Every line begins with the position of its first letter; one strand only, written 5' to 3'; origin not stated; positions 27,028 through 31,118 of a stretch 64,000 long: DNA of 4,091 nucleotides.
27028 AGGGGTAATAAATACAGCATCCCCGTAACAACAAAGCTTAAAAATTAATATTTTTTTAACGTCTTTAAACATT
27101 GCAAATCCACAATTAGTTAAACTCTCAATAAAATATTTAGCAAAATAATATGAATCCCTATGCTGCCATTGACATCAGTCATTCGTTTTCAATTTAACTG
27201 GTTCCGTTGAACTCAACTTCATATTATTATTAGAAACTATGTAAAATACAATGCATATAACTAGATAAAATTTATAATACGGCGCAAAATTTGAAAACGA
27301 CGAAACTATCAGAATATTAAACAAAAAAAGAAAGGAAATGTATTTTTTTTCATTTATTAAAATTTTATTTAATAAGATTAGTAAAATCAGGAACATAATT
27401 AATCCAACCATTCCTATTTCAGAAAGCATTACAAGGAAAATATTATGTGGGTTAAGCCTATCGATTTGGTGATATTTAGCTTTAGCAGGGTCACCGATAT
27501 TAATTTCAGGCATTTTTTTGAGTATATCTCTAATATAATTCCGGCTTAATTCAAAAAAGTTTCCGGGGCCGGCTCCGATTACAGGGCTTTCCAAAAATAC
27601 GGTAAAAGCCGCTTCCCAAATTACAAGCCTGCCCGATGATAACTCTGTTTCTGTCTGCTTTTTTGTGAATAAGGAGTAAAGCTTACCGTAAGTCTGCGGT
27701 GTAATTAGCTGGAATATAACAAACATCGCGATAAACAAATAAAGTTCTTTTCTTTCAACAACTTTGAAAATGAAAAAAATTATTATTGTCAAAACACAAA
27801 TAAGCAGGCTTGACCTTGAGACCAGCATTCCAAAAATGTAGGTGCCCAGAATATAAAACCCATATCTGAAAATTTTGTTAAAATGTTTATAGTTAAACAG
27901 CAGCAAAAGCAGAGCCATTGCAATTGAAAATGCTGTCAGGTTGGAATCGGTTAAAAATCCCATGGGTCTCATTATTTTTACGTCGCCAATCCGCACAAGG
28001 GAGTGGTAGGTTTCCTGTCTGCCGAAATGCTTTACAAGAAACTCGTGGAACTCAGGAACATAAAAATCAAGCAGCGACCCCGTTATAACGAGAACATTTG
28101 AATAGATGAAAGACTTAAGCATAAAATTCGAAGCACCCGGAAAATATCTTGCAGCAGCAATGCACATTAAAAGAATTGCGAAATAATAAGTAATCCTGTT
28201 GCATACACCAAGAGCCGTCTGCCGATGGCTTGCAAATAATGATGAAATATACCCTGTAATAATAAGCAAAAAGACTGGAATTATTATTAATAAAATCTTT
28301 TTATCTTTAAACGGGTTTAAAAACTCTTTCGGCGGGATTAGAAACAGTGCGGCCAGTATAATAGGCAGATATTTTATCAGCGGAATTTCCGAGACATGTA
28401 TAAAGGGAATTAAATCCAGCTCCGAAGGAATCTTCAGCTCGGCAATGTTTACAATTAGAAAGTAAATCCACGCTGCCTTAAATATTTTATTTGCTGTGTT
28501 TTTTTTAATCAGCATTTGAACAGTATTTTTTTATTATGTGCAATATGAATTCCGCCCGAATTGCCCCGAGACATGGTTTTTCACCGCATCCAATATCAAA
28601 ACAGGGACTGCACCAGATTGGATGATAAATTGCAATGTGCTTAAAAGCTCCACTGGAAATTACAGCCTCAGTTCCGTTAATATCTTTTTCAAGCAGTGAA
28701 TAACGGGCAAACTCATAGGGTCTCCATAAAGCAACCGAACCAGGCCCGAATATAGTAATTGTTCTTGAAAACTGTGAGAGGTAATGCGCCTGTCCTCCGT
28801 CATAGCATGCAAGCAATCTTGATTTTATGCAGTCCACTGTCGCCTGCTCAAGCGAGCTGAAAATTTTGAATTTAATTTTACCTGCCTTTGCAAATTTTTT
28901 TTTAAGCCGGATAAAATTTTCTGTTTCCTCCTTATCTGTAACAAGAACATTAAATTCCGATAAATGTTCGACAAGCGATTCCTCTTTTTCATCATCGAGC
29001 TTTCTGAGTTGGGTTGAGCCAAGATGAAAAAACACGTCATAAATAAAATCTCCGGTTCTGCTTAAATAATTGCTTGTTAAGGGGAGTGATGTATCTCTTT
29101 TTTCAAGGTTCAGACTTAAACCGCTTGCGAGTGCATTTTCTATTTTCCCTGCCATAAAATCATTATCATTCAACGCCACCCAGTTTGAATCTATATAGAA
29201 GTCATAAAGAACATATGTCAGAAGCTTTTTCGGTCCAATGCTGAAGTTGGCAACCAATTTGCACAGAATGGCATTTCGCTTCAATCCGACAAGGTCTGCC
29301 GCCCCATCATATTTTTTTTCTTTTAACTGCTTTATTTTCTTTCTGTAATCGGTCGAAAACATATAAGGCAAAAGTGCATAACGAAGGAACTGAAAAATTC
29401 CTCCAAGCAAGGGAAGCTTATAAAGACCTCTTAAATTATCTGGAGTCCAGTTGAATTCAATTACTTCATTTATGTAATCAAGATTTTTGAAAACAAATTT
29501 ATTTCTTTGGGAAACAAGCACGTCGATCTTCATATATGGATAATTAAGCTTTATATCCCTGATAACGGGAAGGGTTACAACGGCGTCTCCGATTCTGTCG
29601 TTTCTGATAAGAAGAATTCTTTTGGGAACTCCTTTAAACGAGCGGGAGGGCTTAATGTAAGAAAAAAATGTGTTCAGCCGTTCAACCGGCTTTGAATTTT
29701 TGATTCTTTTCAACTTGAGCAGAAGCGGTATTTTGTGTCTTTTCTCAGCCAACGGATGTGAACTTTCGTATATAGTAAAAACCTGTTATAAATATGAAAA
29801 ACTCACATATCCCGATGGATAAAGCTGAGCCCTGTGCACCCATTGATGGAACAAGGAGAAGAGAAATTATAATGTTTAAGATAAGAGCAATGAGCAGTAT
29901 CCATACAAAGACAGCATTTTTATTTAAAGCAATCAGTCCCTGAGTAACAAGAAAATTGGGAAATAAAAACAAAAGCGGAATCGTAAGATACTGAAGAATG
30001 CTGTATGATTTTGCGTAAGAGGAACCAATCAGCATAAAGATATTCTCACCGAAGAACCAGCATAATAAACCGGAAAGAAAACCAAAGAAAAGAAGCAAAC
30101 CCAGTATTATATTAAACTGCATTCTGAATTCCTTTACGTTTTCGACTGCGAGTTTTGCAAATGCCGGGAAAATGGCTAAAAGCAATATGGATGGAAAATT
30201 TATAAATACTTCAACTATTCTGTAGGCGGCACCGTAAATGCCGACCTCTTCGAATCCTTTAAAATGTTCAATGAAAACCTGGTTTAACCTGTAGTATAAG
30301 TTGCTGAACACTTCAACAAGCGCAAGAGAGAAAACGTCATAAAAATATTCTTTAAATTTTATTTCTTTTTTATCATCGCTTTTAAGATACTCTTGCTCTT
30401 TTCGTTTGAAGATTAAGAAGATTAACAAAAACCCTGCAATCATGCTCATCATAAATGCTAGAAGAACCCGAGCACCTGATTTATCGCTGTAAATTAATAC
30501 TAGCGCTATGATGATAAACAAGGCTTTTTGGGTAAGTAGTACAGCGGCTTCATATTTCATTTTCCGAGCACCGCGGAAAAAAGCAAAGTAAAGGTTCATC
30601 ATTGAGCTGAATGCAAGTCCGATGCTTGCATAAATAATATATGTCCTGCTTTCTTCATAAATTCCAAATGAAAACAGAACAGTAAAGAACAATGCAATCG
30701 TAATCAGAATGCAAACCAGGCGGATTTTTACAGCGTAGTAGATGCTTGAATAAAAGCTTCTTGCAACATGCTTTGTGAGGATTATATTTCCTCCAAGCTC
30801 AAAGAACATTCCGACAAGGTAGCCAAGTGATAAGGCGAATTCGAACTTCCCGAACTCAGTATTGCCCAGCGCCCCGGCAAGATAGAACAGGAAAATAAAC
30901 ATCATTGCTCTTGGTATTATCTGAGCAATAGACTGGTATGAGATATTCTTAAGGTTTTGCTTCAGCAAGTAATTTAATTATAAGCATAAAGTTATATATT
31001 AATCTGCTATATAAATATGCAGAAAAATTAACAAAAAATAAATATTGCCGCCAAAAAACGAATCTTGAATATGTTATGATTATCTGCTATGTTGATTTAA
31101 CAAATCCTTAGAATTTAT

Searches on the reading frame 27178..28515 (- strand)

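Call 55: search_protein_families(library=pfam, proteins=[window:27178-28515:-], max_evalue=0.00001)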
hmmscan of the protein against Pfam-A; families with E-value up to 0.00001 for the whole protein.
window:27178-28515:- (446 aa): 1 family
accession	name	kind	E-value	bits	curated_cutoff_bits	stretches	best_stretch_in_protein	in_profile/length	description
PF04932.20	Wzy_C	-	5.8e-19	68.8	31.7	1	222-376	4-149/149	O-Antigen ligase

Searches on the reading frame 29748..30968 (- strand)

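Call 55: search_protein_families(library=pfam, proteins=[window:29748-30968:-], max_evalue=0.00001)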
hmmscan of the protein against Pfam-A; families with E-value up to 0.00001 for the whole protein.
window:29748-30968:- (407 aa): 1 family
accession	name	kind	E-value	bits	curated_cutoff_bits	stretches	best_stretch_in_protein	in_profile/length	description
PF01943.22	Polysacc_synt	-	1e-26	94.5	28.2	1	6-273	2-273/274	Polysaccharide biosynthesis protein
